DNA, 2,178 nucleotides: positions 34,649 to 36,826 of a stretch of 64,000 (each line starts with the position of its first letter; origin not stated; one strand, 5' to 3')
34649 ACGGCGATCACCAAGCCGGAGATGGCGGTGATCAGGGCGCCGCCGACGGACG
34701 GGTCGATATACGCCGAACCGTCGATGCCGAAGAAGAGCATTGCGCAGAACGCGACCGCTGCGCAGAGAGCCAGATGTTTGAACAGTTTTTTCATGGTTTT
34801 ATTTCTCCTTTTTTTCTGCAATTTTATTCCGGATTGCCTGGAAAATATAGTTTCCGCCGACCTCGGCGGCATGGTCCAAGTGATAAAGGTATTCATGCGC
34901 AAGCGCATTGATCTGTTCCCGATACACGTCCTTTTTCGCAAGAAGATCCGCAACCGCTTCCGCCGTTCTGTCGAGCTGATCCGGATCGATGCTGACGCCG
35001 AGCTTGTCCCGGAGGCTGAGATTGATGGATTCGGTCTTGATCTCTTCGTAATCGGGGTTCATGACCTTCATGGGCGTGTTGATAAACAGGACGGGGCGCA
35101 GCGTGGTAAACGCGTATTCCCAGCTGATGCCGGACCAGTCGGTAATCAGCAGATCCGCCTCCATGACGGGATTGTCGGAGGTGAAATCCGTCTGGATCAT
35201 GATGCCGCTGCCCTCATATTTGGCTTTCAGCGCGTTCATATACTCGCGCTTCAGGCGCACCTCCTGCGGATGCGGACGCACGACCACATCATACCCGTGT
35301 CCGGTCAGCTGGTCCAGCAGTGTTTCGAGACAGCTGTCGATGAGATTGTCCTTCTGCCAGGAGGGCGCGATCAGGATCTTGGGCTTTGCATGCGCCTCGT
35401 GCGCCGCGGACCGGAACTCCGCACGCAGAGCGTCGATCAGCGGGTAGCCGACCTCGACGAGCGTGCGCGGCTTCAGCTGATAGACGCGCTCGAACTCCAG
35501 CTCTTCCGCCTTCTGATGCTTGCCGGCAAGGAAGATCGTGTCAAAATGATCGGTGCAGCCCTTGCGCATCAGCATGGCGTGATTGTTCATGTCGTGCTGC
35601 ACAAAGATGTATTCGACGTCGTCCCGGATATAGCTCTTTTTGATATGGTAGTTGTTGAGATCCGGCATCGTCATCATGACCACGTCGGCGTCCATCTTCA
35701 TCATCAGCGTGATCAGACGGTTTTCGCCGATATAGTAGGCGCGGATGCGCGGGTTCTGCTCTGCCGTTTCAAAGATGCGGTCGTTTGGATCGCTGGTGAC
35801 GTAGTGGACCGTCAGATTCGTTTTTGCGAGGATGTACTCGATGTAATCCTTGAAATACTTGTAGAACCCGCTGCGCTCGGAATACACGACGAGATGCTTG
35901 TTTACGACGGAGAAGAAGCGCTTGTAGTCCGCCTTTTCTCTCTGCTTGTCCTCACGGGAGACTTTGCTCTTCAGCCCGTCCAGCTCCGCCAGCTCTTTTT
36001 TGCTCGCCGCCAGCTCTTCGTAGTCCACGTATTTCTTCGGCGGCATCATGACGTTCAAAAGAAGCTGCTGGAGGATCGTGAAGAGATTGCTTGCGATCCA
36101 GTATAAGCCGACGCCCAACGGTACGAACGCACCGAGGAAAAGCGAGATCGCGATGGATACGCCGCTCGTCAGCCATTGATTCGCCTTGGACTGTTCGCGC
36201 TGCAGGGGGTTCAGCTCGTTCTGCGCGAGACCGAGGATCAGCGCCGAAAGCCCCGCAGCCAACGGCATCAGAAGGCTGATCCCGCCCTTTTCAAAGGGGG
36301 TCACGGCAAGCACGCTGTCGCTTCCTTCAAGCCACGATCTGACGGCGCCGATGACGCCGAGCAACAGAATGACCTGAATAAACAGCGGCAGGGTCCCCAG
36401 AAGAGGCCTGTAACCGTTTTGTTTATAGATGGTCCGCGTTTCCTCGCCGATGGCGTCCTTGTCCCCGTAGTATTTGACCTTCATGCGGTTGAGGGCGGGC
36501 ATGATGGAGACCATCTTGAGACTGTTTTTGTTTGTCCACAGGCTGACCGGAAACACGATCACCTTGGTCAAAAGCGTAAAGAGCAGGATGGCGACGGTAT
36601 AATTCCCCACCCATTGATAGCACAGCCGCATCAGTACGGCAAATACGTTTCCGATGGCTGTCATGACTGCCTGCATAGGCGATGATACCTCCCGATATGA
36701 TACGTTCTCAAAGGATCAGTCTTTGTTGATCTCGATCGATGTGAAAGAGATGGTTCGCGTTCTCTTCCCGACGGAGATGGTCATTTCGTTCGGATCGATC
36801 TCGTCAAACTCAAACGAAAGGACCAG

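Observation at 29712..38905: Phosphonate biosynthesis and surface-installation operon with an atypical gene set (no aminotransferase, no LicD, no glycosyltransferase)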

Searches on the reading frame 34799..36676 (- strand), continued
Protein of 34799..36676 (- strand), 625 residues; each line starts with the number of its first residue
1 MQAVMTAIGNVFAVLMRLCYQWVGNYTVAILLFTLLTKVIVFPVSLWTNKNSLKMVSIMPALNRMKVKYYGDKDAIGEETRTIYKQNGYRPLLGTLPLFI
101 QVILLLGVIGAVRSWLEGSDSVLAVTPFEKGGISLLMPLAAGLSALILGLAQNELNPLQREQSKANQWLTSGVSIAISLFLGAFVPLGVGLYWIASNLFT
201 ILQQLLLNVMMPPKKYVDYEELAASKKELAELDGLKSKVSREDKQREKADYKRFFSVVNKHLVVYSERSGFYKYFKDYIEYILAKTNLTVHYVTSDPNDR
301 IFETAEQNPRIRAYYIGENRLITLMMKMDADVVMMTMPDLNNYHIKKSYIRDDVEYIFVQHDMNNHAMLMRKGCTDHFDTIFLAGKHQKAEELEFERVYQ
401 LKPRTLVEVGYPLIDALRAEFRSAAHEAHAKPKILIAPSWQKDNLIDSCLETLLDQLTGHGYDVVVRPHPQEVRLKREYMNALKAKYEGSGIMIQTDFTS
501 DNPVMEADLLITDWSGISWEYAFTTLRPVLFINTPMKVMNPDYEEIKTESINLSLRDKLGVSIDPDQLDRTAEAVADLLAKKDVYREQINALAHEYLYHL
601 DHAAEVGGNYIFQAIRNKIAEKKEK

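Call 47: search_protein_families(library=ncbifam, proteins=[L038:11925-13736:+, L007:9761-10906:+, L007:12261-12965:+, L034:15071-16204:+, L001:14346-15521:+], max_evalue=0.00001)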
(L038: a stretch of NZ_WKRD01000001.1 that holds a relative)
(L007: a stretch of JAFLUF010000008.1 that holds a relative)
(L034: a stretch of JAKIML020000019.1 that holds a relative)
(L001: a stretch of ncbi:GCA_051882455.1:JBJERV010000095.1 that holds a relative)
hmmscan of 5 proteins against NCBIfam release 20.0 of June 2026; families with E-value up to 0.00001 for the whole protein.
L038:11925-13736:+ (603 aa): 73 families (the best 25 are shown)
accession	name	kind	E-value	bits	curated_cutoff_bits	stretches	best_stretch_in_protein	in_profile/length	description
TIGR01140.1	L_thr_O3P_dcar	equivalog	3e-50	171.2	290.55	1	263-599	15-331/331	threonine-phosphate decarboxylase CobD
TIGR01141.1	hisC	equivalog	5.7e-48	163.6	276.55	1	275-600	30-348/349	histidinol-phosphate transaminase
NF005915.1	PRK07908.1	equivalog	1.9e-30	106.4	360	1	264-599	11-332/332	Rv2231c family histidinol phosphate aminotransferase CobC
NF003496.0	PRK05166.1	equivalog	2.7e-30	105.4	540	1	275-600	46-368/373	histidinol-phosphate transaminase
NF006225.0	PRK08354.1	equivalog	3.6e-30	105.4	288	1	258-600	8-314/318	putative aminotransferase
NF005021.0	PRK06425.1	equivalog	7.7e-28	97.6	353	1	310-602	59-331/335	histidinol-phosphate aminotransferase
NF002877.0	PRK03317.1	equivalog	9.6e-27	93.7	409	1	309-600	85-365/374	histidinol-phosphate transaminase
NF053748.1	bifunc_CobBC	exception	1.9e-26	92.7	950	1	262-598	477-796/797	bifunctional hydrogenobyrinic acid a,c-diamide synthase/histidinol phosphate aminotransferase CobBC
NF002878.0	PRK03321.1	subfamily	2.6e-26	92.2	374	1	297-600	53-347/352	histidinol-phosphate transaminase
NF002726.0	PRK02610.1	equivalog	2.3e-23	82.7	391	1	311-602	85-369/374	histidinol-phosphate transaminase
TIGR03992.1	Arch_glmU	subfamily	1.8e-21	76.5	292.1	1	1-222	1-207/393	bifunctional sugar-1-phosphate nucleotidylyltransferase/acetyltransferase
NF041364.1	GntC_guanitoxin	equivalog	1.4e-20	73.5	415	1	313-589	56-343/356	guanitoxin biosynthesis PLP-dependent (S)-gamma-hydroxy-L-arginine cyclodehydratase GntC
NF005744.0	PRK07568.1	subfamily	6.9e-19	67.9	389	1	310-546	81-326/398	pyridoxal phosphate-dependent aminotransferase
NF041313.1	UDPGP_AglF_Halo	equivalog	1.6e-18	67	400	1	1-126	1-122/234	UTP--glucose-1-phosphate uridylyltransferase AglF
NF004870.0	PRK06225.1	equivalog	2.1e-18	66.2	351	1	297-588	61-359/380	pyridoxal phosphate-dependent aminotransferase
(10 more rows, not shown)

L007:9761-10906:+ (381 aa): 17 families
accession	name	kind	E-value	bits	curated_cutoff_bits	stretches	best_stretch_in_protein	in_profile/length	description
TIGR03301.1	PhnW-AepZ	equivalog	3.6e-137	457.5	360.8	1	12-367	1-354/355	2-aminoethylphosphonate aminotransferase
NF010006.0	PRK13479.1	equivalog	1.4e-86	291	296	1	9-373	4-366/369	2-aminoethylphosphonate--pyruvate transaminase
TIGR02326.1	transamin_PhnW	equivalog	9.1e-86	288.2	400.8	1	10-369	3-361/363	2-aminoethylphosphonate--pyruvate transaminase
NF045640.1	AspGlyoxATaseBhcA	equivalog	8.4e-34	117.1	650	1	10-353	4-349/395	L-aspartate--glyoxylate aminotransferase BhcA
NF046070.1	PyrdoxPyrvTramin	equivalog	1e-31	110.1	600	1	12-304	7-298/369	pyridoxamine--pyruvate transaminase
TIGR01364.1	serC_1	equivalog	4.1e-20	72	443.6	1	30-276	32-263/358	phosphoserine transaminase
NF003764.0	PRK05355.1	equivalog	2.1e-19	69.7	253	1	31-270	36-256/357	3-phosphoserine/phosphohydroxythreonine transaminase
TIGR01977.1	am_tr_V_EF2568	hypoth_equivalog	2.4e-12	46.6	377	1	43-212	44-211/376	cysteine desulfurase family protein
TIGR01979.1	sufS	subfamily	4e-10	39.1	475.1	1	40-221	59-241/403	SufS family cysteine desulfurase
TIGR03402.1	FeS_nifS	equivalog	1.6e-09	37.1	530.75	1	41-200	40-198/379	cysteine desulfurase NifS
TIGR03403.1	nifS_epsilon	equivalog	1.6e-07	30.5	587.7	1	118-200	120-202/382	NifS family cysteine desulfurase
TIGR01366.1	serC_3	equivalog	4e-07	29.6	401.65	1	44-211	42-196/361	phosphoserine transaminase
TIGR03392.1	FeS_syn_CsdA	equivalog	5.9e-07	29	493.6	1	107-222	128-240/398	cysteine desulfurase CsdA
NF002806.0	PRK02948.1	subfamily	6.1e-07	28.7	304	1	65-200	62-200/381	IscS subfamily cysteine desulfurase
NF040779.1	Sec_lyase_SclA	exception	9.4e-07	28.1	525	1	64-215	62-213/378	selenocysteine lyase SclA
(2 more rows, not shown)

L007:12261-12965:+ (234 aa): 22 families
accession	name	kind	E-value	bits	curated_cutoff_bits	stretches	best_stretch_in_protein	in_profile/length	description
TIGR03992.1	Arch_glmU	subfamily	1.6e-20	73.4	292.1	1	3-202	2-200/393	bifunctional sugar-1-phosphate nucleotidylyltransferase/acetyltransferase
NF041313.1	UDPGP_AglF_Halo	equivalog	9.6e-17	61.2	400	1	3-71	2-71/234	UTP--glucose-1-phosphate uridylyltransferase AglF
NF045761.1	NAMPUrTaseMurU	equivalog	3.2e-15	56.6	250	1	4-62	3-61/226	N-acetylmuramate alpha-1-phosphate uridylyltransferase MurU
TIGR01208.1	rmlA_long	equivalog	1.7e-12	46.9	320.25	1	4-74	2-77/353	glucose-1-phosphate thymidylyltransferase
NF045665.1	NTPtran_DVU1551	equivalog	1.9e-11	43.6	315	1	4-95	3-87/359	DVU_1551 family NTP transferase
NF045697.1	MurNAcPUrMurU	equivalog_domain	4.2e-11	42.7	370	1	5-163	1-173/229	N-acetylmuramate alpha-1-phosphate uridylyltransferase MurU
NF049965.1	GlMnHpPGnyltfHddC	equivalog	1.6e-10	41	300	1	3-74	2-74/221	D-glycero-D-manno-heptose 1-phosphate guanosyltransferase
NF045495.1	AdoCbiPCobY_Meth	equivalog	2e-10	40.5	250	1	3-70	2-67/195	adenosylcobinamide-phosphate guanylyltransferase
NF041135.1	IPPtranDIPPsyn_Thcocales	equivalog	2.4e-10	40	580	1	3-95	2-91/419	bifunctional L-myo-inositol-1-phosphate cytidylyltransferase/CDP-L-myo-inositol myo-inositolphosphotransferase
NF052502.1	man1P_GTase_Rv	exception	3.6e-10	39.2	440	1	3-63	2-62/352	mannose-1-phosphate guanylyltransferase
TIGR01099.1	galU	equivalog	6.9e-10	38.9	326.8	1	3-67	3-67/261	UTP--glucose-1-phosphate uridylyltransferase GalU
NF041173.1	Sug_nt_acttase_Thmprot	equivalog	1.9e-09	36.9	600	1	4-198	3-196/405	bifunctional sugar-1-phosphate nucleotidylyltransferase/acetyltransferase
NF010934.1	PRK14354.1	equivalog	9.8e-09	34.2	450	1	3-76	1-71/447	bifunctional UDP-N-acetylglucosamine diphosphorylase/glucosamine-1-phosphate N-acetyltransferase GlmU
NF010933.0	PRK14353.1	equivalog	1.8e-08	33.4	505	1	3-68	7-69/453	bifunctional UDP-N-acetylglucosamine diphosphorylase/glucosamine-1-phosphate N-acetyltransferase GlmU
TIGR01173.1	glmU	equivalog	6.5e-08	31.8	366.85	1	3-83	2-79/452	bifunctional UDP-N-acetylglucosamine diphosphorylase/glucosamine-1-phosphate N-acetyltransferase GlmU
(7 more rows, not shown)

L034:15071-16204:+ (377 aa): 14 families
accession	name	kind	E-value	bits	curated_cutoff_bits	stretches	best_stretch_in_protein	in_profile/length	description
TIGR03405.1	Phn_Fe-ADH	equivalog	7.8e-74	248.6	423.7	1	8-359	4-351/355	iron-containing alcohol dehydrogenase PsrA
NF041833.1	Fe_ADH_ErcA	equivalog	1.3e-55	189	550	1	33-375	32-380/382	alcohol dehydrogenase-like regulatory protein ErcA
NF010378.0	PRK13805.1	equivalog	2.8e-50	171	951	1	17-301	469-760/872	bifunctional acetaldehyde-CoA/alcohol dehydrogenase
TIGR02638.1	lactal_redase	equivalog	1.4e-45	155.8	523.15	1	63-371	64-377/379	lactaldehyde reductase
NF053866.1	CholDhdGbsBBac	equivalog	3.4e-45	154.3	550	1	34-315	40-319/392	choline dehydrogenase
NF007911.0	PRK10624.1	equivalog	3.8e-43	147.9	537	1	50-317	50-311/382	lactaldehyde reductase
NF058672.1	4HyButDHCUPNE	equivalog_domain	3.1e-41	141.8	500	1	46-374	44-375/378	4-hydroxybutyrate dehydrogenase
NF011998.0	PRK15454.1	equivalog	3.1e-40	138.1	556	1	68-305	89-317/395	ethanolamine utilization ethanol dehydrogenase EutG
NF050025.1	SulfAcetaldRedSarD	equivalog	7.7e-35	120.5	700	1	82-373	84-381/385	sulfoacetaldehyde reductase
NF007363.0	PRK09860.1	equivalog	2.2e-30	106.1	581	1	44-301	44-295/383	L-threonine dehydrogenase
TIGR04266.1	NDMA_methanol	equivalog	6.1e-16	58.2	625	1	58-298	67-303/420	NDMA-dependent methanol dehydrogenase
NF041822.1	daptide_DH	equivalog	8.7e-14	51.2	300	1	70-213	41-179/363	daptide-type RiPP biosynthesis dehydogenase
NF011717.0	PRK15138.1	equivalog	1.3e-13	50.8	645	1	7-293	8-291/387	alcohol dehydrogenase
NF006941.0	PRK09423.1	subfamily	5e-08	32.2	336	0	74-106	73-105/367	glycerol dehydrogenase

L001:14346-15521:+ (391 aa): 0 families

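Call 56: find_encoding_contigs(protein=P0001, flank=10000, max_places=3)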
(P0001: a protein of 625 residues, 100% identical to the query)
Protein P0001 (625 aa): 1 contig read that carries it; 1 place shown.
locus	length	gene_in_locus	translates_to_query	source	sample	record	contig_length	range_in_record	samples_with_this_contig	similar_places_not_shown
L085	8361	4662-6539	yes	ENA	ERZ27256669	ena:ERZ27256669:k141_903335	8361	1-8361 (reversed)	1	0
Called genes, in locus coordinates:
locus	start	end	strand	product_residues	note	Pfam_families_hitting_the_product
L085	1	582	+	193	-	?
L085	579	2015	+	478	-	PF01546:Peptidase_M20, PF07687:M20_dimer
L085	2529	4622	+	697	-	PF00884:Sulfatase (faint)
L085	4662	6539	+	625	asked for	PF02096:60KD_IMP, PF04464:Glyphos_transf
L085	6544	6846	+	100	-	-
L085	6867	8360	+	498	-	?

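Call 60: predict_structure(alignment_id=A1)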
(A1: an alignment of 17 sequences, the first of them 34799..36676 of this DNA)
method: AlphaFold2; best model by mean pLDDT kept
length: 625 residues; sequences in the alignment: 17
mean_pLDDT: 85.1   pTM: 0.63
mean pLDDT of the five models: 85.1, 84.8, 83.7, 83.7, 80.1
residues with pLDDT >= 90: 250; 70-90: 317; 50-70: 51; < 50: 7
segments of 3 or more residues with pLDDT < 50: 339-342
pLDDT, mean of each block of 10 residues (from residue 1): 70 85 87 89 87 90 79 69 85 71 77 77 84 85 91 88 83 86 85 90 91 89 86 60 88 90 83 89 94 89 91 86 84 77 63 90 70 79 91 87 91 92 86 90 87 94 88 83 90 75 79 87 95 74 75 86 94 96 96 94 96 95 82
secondary structure, 60 per line:
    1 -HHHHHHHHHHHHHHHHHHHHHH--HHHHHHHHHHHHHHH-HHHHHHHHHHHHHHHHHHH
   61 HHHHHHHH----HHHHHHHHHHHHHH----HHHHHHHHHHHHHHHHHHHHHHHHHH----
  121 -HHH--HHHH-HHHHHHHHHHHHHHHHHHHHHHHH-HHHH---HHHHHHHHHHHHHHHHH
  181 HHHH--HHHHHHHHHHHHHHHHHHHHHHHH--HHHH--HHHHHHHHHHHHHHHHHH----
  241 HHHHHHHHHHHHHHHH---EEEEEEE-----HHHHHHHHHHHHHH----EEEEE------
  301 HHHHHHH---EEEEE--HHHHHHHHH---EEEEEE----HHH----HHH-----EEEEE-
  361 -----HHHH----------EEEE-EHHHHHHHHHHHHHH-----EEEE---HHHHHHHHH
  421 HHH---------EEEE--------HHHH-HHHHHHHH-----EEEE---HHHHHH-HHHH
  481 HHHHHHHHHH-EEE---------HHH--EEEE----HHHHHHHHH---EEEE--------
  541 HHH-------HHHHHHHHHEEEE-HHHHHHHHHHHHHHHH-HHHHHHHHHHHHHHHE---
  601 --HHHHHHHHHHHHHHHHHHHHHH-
elements in order: H2-23 H26-40 H42-68 H73-86 H91-116 H127-130 H132-155 H157-160 H164-184 H187-210 H213-216 H219-236 H241-256 E260-266 H272-285 E290-294 H301-307 E311-315 H318-326 E330-335 E355-359 H366-369 E380-383 H386-399 E405-408 H412-423 E433-436 H445-448 H450-457 E463-466 H470-475 H477-490 E492-494 E509-512 H517-525 E529-532 H551-559 E560-563 H565-580 H582-596 H603-624

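Call 62: fold_search(model_id=the predicted structure, library=pdb)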
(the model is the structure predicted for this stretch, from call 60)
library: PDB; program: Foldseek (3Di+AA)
matches with E <= 10: 1330; with E <= 0.001: 146
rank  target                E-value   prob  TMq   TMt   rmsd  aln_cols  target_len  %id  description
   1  3l7l_D                1.5e-10  1.00  0.38  0.55   7.8       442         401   17  Structure of the Wall Teichoic Acid Polymerase TagF, H444N + CDPG (30 minute soak) (released 2010-04-28)
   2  3l7k_D                6.6e-10  1.00  0.39  0.57   7.3       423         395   17  Structure of the Wall Teichoic Acid Polymerase TagF, H444N + CDPG (15 minute soak) (released 2010-04-28)
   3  7d1i_A                2.7e-07  1.00  0.34  0.55   7.1       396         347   13  Crystal structure of acinetobacter baumannii MurG (released 2021-07-14)
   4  6kqw                  4.5e-07  1.00  0.34  0.58   6.5       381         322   12  Crystal structure of Yijc from B. subtilis (released 2020-09-30)
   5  6n1x                  7.0e-07  1.00  0.35  0.53   7.5       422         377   11  BshA from Staphylococcus aureus complexed with UDP and N-acetylglucosamine (released 2019-08-21)
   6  8sxw_C                9.9e-07  1.00  0.41  0.66   5.4       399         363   14  X-ray crystal structure of UDP- 2,3-diacetamido-2,3-dideoxy-glucuronic acid-2-epimerase from Thermus thermophilus stra (released 2023-09-13)
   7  6kqx                  1.2e-06  1.00  0.34  0.58   7.2       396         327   14  Crystal structure of Yijc from B. subtilis in complex with UDP (released 2020-09-30)
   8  8b62_A                1.5e-06  1.00  0.34  0.53   7.3       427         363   13  Crystal Structure of P. aeruginosa WaaG in complex with UDP-galactose (released 2023-10-04)
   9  6al2_B                1.7e-06  1.00  0.26  0.33   3.7       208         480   22  Crystal structure of E. coli YidC at 2.8 A resolution (released 2018-11-07)
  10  6j31_A                1.8e-06  1.00  0.35  0.53   7.1       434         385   10  Crystal Structure Analysis of the Glycotransferase of kitacinnamycin (released 2020-01-15)
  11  4rif_A                2.4e-06  1.00  0.32  0.50   8.2       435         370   12  Landomycin Glycosyltransferase LanGT2, carbasugar substrate complex (released 2015-01-28)
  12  8syb_B                3.0e-06  1.00  0.38  0.61   6.5       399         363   14  X-ray crystal structure of UDP-2,3-diacetamido-2,3-dideoxy-glucuronic acid-2-epimerase from Thermus thermophilus strai (released 2023-09-13)
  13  7mi0                  3.4e-06  1.00  0.35  0.53   8.3       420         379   11  Crystal Structure of Glycosyltransferase from Rickettsia africae ESF-5 (released 2021-04-28)
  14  5du2_A                3.8e-06  1.00  0.29  0.45   9.3       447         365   12  Structural analysis of EspG2 glycosyltransferase (released 2015-10-14)
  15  7yp3_B                4.0e-06  1.00  0.34  0.48   8.2       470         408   13  Crystal structure of elaiophylin glycosyltransferase in complex with elaiophylin (released 2022-11-02)
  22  6al2_A                5.9e-06  1.00  0.27  0.34   3.4       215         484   23  Crystal structure of E. coli YidC at 2.8 A resolution (released 2018-11-07)
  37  3wo7_A                9.3e-06  1.00  0.26  0.67   3.8       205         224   22  Crystal structure of YidC from Bacillus halodurans (form II) (released 2014-04-23)
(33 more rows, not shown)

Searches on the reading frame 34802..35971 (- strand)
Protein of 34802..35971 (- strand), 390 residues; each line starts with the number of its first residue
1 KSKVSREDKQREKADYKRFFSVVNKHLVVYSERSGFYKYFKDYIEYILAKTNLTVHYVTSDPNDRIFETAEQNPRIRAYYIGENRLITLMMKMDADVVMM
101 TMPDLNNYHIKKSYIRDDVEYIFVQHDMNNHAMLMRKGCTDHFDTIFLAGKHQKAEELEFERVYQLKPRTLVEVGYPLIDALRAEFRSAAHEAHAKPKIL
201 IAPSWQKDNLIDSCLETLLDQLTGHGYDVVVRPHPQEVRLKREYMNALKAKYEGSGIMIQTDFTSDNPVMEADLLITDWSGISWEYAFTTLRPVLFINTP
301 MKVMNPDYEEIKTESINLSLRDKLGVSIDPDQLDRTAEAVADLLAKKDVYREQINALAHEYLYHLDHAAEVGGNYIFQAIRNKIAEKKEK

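Call 52: search_solved_structures(query=window:34802-35971:-, max_evalue=10, show_alignments=3)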
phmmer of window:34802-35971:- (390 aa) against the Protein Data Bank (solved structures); distinct sequences matched with E-value up to 10: 0.
